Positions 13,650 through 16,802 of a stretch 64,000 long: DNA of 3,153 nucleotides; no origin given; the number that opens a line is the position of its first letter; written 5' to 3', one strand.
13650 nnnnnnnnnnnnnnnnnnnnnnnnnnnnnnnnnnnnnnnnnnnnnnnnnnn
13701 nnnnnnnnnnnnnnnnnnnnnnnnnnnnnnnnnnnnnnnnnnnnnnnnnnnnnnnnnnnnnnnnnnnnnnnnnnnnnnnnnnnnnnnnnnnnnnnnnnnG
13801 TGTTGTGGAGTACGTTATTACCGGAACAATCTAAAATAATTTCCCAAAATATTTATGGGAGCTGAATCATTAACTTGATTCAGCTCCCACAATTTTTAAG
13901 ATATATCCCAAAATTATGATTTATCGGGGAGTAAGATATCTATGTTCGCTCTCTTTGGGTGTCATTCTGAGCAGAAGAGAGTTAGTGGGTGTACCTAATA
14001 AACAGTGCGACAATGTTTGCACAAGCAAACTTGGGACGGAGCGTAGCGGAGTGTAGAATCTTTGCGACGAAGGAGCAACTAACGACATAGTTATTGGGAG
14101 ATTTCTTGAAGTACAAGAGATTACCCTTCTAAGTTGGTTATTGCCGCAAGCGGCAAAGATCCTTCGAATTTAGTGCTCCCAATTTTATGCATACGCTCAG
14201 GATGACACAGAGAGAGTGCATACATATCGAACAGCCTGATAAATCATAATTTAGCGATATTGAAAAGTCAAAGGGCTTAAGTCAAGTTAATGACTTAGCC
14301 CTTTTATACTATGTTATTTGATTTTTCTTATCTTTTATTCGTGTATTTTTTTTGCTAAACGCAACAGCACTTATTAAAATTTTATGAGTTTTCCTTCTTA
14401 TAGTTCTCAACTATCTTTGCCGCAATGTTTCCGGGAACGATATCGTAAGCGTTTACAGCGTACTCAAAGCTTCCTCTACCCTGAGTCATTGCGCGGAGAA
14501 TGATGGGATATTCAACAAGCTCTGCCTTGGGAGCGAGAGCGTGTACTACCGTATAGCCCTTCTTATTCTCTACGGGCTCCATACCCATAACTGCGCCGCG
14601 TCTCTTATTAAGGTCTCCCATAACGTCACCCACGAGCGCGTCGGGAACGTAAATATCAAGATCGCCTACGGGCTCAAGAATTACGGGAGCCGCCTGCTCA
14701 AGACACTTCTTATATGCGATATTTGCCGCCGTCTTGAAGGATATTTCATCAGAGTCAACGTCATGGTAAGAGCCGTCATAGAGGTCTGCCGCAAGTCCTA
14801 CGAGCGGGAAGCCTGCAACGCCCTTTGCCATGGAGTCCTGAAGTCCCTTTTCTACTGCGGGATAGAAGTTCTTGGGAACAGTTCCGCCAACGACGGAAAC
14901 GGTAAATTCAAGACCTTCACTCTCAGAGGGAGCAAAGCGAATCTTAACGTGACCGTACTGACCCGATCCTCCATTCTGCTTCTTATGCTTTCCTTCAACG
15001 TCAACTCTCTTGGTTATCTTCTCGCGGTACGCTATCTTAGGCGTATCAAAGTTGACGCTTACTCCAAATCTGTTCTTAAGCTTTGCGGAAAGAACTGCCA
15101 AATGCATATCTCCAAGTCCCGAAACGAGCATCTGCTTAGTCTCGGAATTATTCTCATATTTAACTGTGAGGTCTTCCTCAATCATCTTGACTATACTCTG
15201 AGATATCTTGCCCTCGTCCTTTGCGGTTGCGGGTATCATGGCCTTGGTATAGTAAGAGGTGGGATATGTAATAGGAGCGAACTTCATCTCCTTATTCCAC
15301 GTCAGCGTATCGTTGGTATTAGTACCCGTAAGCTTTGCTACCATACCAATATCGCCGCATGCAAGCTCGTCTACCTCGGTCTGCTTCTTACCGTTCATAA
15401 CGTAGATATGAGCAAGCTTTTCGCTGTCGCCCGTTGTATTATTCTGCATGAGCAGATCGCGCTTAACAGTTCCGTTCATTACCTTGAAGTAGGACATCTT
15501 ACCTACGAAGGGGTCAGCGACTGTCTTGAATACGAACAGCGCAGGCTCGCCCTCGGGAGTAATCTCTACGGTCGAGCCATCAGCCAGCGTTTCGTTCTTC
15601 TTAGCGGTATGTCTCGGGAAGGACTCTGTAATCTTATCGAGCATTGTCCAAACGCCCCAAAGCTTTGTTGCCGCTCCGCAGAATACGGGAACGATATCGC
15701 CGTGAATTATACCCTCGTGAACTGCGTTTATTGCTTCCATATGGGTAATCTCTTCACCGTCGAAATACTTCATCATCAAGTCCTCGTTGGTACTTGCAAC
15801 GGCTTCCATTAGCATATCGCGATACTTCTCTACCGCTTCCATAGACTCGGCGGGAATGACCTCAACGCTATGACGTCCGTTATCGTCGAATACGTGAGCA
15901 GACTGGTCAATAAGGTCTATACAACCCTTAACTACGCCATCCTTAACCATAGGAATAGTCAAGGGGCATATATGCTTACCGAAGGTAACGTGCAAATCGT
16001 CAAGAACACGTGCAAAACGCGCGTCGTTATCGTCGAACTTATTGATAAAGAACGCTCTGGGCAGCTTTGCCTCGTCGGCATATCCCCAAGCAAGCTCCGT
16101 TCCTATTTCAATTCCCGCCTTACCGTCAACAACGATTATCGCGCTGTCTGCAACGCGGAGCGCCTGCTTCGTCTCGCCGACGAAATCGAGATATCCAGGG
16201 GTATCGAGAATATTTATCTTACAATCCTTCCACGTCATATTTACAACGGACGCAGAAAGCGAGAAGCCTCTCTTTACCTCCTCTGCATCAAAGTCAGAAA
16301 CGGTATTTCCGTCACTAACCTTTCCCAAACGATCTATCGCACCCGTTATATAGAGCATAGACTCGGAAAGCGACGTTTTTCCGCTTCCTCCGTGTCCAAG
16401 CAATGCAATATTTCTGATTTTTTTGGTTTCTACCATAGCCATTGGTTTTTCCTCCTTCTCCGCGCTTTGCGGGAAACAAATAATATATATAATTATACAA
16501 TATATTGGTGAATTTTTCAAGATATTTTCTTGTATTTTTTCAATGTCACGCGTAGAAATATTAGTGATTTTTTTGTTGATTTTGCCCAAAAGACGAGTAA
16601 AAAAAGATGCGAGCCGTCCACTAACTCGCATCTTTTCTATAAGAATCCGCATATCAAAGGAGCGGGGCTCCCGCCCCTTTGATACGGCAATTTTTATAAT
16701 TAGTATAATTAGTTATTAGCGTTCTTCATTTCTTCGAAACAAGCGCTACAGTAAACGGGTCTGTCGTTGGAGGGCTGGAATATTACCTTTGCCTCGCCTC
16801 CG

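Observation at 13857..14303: Hairpin-capped ~450-bp palindromic element between convergent genes (copy A of a repeat family)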

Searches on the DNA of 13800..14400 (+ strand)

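Call 10: search_rna_families(source=window, start=13800, end=14400, threshold=evalue, max_evalue=10, show_alignments=3)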
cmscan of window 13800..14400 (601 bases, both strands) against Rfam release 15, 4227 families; matches with E-value up to 10: 16.
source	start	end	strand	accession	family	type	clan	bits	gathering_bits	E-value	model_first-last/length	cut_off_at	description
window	13852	13896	-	RF04346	Plastid-ccsA-ndhD-1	Cis-reg;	CL00154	29.3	48.5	0.00068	1-57/57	no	Plastid-ccsA-ndhD-1 3UTR RNA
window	13853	13893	-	RF04347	Plastid-ccsA-ndhD-2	Cis-reg;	-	25.2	51.5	0.013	1-53/53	no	Plastid-ccsA-ndhD-2 3UTR RNA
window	13839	13896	+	RF01490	rli51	Cis-reg;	-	23.3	48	0.12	1-121/121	no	Listeria snRNA rli51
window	13836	13907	-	RF03550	mir-31_2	Gene; miRNA;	-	22.3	97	0.071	1-83/83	no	mir-31_2 microRNA precursor family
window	13854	13891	-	RF03174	mir-4803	Gene; miRNA;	-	20.9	90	0.28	1-74/74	no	mir-4803 microRNA precursor family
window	13805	13908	+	RF01220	snoR104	Gene; snRNA; snoRNA; HACA-box;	-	20.8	40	0.47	1-118/118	no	Small nucleolar RNA snoR104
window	13847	13897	-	RF01000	mir-580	Gene; miRNA;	-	19.3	83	0.44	1-93/93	no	mir-580 microRNA precursor family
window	13850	13893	-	RF03716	mir-7131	Gene; miRNA;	-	18.8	74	0.57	1-84/84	no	mir-7131 microRNA precursor family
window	13830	13912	-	RF03556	mir-559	Gene; miRNA;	-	18.8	95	0.85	1-91/91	no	mir-559 microRNA precursor family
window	13848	13896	+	RF03550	mir-31_2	Gene; miRNA;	-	18.7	97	0.68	15-68/83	no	mir-31_2 microRNA precursor family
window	13847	13897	+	RF01000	mir-580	Gene; miRNA;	-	18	83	0.98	1-93/93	no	mir-580 microRNA precursor family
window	13849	13896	+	RF03174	mir-4803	Gene; miRNA;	-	18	90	1.6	14-61/74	no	mir-4803 microRNA precursor family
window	13855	13889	+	RF03839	MIR2599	Gene; miRNA;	-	15.3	120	5.4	1-132/132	no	MIR2599 microRNA precursor family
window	13856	13890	-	RF03839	MIR2599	Gene; miRNA;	-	15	120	6.5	1-132/132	no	MIR2599 microRNA precursor family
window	13850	13895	-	RF04170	MIR7723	Gene; miRNA;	-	13.7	200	5.8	1-235/235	no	MIR7723 microRNA precursor family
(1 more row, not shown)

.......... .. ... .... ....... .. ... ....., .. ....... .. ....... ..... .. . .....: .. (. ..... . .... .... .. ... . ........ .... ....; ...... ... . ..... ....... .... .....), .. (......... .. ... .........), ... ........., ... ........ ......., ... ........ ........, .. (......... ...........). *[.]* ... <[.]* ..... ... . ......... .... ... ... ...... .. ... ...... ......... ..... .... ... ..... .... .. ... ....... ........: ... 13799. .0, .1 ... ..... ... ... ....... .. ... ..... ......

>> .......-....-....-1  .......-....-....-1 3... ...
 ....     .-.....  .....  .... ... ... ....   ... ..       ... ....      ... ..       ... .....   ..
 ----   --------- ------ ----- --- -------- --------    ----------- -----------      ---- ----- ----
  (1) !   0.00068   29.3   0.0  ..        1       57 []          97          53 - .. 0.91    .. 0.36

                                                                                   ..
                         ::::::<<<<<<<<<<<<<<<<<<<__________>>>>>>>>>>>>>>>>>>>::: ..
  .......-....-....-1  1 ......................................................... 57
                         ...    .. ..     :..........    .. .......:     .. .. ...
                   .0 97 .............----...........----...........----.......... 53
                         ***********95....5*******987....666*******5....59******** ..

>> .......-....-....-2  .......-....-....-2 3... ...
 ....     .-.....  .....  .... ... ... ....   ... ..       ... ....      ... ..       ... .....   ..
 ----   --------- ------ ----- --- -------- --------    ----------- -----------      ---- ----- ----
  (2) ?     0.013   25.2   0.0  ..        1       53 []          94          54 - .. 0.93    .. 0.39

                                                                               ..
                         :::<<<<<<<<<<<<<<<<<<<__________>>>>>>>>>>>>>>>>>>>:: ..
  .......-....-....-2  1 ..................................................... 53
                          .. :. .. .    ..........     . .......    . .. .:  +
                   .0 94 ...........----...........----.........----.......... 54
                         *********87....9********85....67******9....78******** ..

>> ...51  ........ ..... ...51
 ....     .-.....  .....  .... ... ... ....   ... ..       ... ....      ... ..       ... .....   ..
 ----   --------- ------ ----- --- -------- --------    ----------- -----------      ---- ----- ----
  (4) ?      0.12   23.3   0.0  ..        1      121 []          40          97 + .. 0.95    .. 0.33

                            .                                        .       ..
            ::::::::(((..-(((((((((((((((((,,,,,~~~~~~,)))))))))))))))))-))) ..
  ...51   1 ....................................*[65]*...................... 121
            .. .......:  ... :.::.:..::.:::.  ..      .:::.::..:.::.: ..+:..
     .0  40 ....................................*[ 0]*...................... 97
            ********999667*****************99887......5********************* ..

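Call 73: search_dna_similar(query=window:13835-14381:+, collection=plasmids, mode=distant, max_evalue=0.01, max_rows=10)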
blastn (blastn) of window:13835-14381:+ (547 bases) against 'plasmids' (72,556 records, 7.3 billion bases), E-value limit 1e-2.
No match.

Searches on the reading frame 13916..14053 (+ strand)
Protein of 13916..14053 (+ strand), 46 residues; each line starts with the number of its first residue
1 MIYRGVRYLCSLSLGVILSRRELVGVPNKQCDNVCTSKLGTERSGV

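Call 58: find_homologous_proteins(query=window:13916-14053:+, max_evalue=10)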
Query seq(46 aa): no candidate shares three 5-residue words with the query. No homologue found.

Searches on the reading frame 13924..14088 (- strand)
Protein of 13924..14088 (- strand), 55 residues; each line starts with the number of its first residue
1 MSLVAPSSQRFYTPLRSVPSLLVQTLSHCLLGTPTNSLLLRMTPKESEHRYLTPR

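Call 64: search_protein_representatives(protein=window:13924-14088:-)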
Query: 55 residues. Proteins with E-value up to 0.001 (for the whole library): 2; up to 1e-10: 1; up to 1e-30: 0. The best 2 are listed.
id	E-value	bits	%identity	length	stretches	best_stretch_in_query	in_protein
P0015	1.9e-21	89.9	44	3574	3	17-50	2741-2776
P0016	5.8e-06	41.8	35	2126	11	17-49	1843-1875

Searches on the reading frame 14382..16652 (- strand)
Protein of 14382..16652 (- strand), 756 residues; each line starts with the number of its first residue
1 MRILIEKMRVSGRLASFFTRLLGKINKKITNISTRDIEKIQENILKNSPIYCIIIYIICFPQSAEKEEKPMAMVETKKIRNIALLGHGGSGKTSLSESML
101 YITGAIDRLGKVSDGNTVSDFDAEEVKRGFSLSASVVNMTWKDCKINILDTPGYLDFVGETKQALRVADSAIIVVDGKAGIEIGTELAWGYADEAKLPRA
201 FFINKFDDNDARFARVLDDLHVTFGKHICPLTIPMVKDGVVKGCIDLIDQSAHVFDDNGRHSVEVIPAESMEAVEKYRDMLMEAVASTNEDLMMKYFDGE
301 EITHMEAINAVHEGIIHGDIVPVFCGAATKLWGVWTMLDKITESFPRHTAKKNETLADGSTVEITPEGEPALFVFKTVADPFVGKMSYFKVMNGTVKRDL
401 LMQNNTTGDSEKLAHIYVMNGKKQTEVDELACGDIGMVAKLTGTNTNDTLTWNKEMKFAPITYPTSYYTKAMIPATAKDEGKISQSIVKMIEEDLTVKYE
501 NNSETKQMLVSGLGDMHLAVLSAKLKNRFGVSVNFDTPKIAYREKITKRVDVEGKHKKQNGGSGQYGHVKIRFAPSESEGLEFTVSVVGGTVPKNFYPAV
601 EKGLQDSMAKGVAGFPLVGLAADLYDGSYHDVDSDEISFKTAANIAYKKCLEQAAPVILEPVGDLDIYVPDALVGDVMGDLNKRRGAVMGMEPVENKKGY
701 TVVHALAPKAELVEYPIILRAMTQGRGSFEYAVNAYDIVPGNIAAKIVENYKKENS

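Call 15: find_related_loci(query=window:14385-16652:-, collection=genome_contigs, flank=6000)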
Query window:14385-16652:- (756 aa) in genome_contigs; peptide patterns used: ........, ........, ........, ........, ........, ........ (x = any residue, [..] = any of these).
464 stretches matched a pattern; 410 encode a relative of the query (tblastn E <= 1e-3); the best 80 are kept; 80 distinct loci.
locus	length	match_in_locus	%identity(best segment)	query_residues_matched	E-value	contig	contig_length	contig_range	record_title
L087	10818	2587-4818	85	18-756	0e+0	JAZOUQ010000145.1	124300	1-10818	MAG: Eubacteriales bacterium isolate T1900045532_YK20190226.MAGScoT_cleanbin_000011 SGB_7733_k141_521336, whole genome s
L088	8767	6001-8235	86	17-747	0e+0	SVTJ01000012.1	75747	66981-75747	MAG: Oscillospiraceae bacterium isolate SIG692 NODE_8294_length_75747_cov_7.086789, whole genome shotgun sequence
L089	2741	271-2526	85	5-756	0e+0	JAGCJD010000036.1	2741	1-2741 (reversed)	MAG: Clostridia bacterium isolate RGIG9839 Yak_Rectum-1__c174754, whole genome shotgun sequence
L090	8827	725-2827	89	44-747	0e+0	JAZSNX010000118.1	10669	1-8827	MAG: Eubacteriales bacterium isolate T1900044549_TS20190015.MAGScoT_cleanbin_000105 SGB_201_k141_2988863, whole genome s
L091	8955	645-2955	90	2-756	0e+0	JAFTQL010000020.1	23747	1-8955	MAG: Clostridia bacterium isolate RGIG4056 Roe_deer_Cecum.Co__c706361, whole genome shotgun sequence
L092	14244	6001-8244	84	25-756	0e+0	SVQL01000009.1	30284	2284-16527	MAG: Oscillospiraceae bacterium isolate SIG616 NODE_8188_length_30284_cov_1.637000, whole genome shotgun sequence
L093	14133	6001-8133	88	50-756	0e+0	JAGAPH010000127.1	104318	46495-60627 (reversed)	MAG: Clostridia bacterium isolate RGIG8650 Water_deer_Cecum.Co__c1265224, whole genome shotgun sequence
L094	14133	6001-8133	88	46-756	0e+0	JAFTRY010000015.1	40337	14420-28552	MAG: Clostridia bacterium isolate RGIG4095 Roe_deer_Cecum.Co__c821120, whole genome shotgun sequence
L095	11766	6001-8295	82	14-756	0e+0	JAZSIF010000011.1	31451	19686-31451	MAG: Eubacteriales bacterium isolate T1900044573_TS20190039.MAGScoT_cleanbin_000009 SGB_455_k141_147199, whole genome sh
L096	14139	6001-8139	86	55-756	0e+0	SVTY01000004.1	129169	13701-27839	MAG: Oscillospiraceae bacterium isolate SIG707 NODE_3057_length_129169_cov_3.882759, whole genome shotgun sequence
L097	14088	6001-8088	88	61-756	0e+0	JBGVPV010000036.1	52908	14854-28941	MAG: Eubacteriales bacterium isolate fecal_MAG_18 fecal_MAG_18_contig_0036, whole genome shotgun sequence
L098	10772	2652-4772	86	52-756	0e+0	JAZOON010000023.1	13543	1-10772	MAG: Eubacteriales bacterium isolate T1900045627_YK20190321.MAGScoT_cleanbin_000138 SGB_8039_k141_3119446, whole genome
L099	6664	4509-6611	87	54-756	0e+0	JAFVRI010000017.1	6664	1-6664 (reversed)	MAG: Clostridia bacterium isolate RGIG5324 Sheep_Colon-2__c39299, whole genome shotgun sequence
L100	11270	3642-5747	87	54-756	0e+0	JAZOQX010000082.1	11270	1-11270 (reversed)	MAG: Eubacteriales bacterium isolate T1900045564_YK20190258.MAGScoT_cleanbin_000019 SGB_7928_k141_2341318, whole genome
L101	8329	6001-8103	86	55-756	0e+0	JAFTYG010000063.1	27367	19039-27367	MAG: Clostridia bacterium isolate RGIG4259 Roe_deer_Colon-5__c334891, whole genome shotgun sequence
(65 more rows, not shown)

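Call 27: find_encoding_contigs(protein=window:14382-16652:-, flank=10000, max_places=10)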
Protein window:14382-16652:- (756 aa): no gene with exactly this product is on record in the collection.
